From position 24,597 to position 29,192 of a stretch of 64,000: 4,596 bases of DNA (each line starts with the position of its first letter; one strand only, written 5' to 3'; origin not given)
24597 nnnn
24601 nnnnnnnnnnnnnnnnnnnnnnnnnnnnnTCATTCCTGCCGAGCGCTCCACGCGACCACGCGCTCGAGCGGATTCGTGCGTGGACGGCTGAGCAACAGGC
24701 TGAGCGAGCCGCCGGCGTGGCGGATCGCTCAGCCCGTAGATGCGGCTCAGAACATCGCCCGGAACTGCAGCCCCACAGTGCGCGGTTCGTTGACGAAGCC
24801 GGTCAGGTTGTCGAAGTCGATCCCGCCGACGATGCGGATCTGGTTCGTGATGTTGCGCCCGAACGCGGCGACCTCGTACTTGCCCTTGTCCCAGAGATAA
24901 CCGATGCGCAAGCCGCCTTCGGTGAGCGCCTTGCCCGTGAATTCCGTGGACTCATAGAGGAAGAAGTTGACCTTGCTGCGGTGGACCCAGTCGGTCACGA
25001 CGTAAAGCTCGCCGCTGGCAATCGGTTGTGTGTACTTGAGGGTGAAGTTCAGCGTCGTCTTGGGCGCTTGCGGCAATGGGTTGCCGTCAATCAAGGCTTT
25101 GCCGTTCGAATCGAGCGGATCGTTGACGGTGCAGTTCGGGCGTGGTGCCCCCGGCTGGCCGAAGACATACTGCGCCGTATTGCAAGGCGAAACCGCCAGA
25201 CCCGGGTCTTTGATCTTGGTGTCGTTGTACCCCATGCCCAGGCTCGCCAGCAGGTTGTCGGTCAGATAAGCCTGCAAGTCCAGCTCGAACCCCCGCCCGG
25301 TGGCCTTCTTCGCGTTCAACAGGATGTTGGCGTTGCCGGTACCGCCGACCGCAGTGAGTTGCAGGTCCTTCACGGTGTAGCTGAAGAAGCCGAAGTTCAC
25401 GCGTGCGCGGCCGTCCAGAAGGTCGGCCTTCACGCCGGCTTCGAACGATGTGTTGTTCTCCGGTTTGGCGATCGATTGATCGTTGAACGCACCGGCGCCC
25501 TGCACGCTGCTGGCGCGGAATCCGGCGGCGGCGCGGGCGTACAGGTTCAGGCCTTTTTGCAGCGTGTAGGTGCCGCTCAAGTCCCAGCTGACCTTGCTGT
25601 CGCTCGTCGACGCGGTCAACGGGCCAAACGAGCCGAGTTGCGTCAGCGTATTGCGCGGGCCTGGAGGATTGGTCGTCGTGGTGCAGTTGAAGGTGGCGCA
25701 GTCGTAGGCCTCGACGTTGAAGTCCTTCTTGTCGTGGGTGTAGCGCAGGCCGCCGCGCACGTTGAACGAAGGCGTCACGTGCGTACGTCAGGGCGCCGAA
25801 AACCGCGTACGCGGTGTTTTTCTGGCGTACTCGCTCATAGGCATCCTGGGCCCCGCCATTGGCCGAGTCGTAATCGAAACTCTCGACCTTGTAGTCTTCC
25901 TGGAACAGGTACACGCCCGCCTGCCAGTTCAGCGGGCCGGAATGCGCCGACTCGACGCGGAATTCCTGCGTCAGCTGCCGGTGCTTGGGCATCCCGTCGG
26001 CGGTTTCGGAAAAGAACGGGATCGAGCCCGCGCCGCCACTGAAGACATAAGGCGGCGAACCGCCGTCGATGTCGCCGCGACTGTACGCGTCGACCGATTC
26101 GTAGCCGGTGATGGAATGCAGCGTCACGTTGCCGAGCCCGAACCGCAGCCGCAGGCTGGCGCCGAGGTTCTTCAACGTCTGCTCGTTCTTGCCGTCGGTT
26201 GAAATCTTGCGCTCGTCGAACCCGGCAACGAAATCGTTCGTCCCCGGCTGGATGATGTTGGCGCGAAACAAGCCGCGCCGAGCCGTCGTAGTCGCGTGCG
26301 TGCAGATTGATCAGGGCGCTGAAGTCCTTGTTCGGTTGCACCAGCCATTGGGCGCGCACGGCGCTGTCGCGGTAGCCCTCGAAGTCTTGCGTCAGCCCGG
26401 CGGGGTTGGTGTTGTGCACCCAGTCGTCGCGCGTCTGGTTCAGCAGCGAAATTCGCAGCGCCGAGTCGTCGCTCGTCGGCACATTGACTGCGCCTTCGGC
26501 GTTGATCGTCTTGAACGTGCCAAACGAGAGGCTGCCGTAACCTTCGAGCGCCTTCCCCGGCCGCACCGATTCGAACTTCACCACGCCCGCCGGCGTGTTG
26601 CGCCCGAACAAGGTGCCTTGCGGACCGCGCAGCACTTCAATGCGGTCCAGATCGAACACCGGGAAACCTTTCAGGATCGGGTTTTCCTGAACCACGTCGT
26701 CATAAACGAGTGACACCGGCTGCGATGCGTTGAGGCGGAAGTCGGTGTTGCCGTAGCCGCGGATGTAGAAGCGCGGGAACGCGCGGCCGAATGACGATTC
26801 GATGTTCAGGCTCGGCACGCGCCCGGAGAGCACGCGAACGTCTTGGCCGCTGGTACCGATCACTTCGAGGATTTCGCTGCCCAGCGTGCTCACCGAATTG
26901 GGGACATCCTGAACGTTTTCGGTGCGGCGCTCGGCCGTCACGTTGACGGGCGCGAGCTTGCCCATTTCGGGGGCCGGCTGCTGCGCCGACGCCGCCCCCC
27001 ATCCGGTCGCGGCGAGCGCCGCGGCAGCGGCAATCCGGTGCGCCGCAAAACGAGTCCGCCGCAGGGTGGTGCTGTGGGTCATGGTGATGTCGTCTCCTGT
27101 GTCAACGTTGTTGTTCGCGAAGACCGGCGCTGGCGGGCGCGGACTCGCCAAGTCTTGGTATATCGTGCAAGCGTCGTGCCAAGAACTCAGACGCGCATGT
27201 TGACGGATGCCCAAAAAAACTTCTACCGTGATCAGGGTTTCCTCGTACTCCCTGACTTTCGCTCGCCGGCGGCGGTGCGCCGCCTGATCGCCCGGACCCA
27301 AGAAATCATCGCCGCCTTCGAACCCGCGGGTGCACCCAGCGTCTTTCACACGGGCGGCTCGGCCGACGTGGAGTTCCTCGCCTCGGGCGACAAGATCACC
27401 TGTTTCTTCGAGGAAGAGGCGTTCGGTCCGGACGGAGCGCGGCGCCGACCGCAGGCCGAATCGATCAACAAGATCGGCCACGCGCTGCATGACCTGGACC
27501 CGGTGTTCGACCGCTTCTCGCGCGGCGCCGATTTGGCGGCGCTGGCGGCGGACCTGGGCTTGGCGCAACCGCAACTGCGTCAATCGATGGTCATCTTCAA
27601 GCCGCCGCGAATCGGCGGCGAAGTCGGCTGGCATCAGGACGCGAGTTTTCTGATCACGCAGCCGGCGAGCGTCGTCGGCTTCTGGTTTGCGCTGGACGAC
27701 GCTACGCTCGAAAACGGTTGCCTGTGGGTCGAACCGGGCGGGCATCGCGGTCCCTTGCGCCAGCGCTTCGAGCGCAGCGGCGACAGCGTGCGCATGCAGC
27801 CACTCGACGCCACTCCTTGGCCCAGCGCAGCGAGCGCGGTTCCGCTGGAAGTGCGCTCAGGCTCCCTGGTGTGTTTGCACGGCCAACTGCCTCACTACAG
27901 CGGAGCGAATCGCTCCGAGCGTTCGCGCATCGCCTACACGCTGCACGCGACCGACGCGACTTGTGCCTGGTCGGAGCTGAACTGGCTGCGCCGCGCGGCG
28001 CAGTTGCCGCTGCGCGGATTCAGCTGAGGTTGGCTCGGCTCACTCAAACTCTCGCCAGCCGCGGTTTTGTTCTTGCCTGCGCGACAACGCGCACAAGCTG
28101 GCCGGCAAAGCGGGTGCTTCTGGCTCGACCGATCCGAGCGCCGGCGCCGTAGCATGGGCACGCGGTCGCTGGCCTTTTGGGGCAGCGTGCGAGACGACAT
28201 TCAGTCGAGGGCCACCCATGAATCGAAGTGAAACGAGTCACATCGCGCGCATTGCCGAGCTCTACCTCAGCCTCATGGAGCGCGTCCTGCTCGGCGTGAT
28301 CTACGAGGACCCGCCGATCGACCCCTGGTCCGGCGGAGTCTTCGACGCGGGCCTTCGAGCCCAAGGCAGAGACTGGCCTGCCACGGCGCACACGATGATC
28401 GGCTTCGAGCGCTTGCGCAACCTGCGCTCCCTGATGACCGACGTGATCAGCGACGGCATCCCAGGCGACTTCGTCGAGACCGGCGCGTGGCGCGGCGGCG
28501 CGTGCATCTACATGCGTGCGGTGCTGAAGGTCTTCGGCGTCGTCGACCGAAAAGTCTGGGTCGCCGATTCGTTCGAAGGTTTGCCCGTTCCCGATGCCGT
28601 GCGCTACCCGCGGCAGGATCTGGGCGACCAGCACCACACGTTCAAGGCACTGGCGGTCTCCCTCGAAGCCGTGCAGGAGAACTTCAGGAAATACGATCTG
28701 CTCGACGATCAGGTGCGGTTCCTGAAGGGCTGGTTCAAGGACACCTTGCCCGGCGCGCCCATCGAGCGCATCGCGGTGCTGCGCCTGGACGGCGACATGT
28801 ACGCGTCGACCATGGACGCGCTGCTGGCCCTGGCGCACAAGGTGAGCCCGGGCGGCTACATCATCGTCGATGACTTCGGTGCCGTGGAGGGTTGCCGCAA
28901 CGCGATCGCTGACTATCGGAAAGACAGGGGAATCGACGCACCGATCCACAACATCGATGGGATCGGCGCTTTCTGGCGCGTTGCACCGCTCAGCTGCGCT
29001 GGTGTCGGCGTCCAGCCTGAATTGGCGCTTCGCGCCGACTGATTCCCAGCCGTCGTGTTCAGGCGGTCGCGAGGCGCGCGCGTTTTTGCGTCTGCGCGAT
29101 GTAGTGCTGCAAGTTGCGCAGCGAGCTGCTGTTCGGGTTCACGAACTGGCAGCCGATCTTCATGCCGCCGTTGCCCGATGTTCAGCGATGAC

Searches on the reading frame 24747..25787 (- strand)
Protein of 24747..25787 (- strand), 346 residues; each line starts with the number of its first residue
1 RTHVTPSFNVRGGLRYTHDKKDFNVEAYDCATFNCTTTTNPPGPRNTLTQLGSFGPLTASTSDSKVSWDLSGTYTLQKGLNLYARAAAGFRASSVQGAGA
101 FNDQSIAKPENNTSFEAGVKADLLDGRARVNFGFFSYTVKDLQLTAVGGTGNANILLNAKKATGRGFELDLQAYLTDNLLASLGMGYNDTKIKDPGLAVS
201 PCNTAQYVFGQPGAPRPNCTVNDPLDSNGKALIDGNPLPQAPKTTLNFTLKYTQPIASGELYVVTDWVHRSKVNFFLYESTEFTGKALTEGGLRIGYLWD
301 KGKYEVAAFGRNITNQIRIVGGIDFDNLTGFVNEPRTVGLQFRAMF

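Call 17: search_protein_families(library=pfam, proteins=[window:24747-25787:-], max_evalue=0.001)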
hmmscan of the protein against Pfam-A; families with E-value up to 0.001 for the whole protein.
window:24747-25787:- (346 aa): 1 family
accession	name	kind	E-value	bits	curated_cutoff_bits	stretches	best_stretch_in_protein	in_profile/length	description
PF00593.30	TonB_dep_Rec_b-barrel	-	4e-26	93.3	27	1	4-262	181-385/436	TonB dependent receptor-like, beta-barrel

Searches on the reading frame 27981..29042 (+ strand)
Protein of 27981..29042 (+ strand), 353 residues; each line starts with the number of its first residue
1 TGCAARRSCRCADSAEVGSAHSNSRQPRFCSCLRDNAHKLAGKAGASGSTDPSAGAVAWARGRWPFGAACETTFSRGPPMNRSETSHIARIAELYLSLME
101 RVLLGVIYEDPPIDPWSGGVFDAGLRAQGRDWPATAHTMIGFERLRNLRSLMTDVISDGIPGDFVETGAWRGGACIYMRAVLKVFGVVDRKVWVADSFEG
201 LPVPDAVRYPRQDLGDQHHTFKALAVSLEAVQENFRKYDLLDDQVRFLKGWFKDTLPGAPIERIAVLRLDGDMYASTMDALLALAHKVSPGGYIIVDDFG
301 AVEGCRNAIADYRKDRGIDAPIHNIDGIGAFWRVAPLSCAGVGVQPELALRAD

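Call 17: search_protein_families(library=pfam, proteins=[window:27981-29042:+], max_evalue=0.001)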
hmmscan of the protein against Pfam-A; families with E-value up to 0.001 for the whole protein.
window:27981-29042:+ (353 aa): 2 families
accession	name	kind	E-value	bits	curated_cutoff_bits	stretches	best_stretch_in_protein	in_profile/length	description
PF05711.17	TylF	-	6.4e-101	337.5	23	1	114-333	45-263/264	Macrocin-O-methyltransferase (TylF)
PF13578.12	Methyltransf_24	-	5.6e-10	40.5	26.3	1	165-299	1-105/105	Methyltransferase domain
